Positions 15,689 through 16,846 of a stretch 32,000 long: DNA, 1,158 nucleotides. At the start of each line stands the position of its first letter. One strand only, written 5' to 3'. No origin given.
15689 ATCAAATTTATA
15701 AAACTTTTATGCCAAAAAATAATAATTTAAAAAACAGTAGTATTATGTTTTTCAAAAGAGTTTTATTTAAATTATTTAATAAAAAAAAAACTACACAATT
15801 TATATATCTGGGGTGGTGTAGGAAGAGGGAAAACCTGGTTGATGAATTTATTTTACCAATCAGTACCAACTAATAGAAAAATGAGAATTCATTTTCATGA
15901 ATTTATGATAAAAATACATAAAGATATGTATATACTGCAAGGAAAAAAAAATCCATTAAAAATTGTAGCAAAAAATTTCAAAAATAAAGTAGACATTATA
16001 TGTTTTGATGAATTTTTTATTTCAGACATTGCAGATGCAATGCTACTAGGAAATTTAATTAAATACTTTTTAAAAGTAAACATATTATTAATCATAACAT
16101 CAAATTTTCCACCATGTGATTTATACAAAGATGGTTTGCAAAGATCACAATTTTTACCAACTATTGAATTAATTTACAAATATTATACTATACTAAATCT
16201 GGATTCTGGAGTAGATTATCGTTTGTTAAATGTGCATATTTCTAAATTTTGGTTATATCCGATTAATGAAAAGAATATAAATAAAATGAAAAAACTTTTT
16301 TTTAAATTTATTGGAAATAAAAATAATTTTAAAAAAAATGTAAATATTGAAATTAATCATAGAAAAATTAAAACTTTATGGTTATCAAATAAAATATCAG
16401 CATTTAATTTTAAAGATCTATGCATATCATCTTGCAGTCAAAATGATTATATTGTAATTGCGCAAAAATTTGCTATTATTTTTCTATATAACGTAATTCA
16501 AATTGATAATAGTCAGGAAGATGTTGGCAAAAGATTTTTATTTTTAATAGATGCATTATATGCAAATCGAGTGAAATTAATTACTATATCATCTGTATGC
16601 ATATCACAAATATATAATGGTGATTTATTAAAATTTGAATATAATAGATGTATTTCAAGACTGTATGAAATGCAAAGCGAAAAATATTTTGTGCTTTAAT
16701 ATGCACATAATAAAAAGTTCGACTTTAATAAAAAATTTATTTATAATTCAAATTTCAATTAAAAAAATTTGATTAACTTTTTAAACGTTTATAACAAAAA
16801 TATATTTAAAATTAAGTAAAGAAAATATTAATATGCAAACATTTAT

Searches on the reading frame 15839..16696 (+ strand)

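Call 55: search_protein_families(library=pfam, proteins=[window:15839-16696:+], max_evalue=0.01)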
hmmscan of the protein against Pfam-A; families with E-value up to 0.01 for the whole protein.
window:15839-16696:+ (286 aa): 1 family
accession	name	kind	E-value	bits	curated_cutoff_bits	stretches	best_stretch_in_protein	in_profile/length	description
PF03969.22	AFG1_ATPase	-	2.1e-91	307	27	1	1-283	77-357/361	AFG1-like ATPase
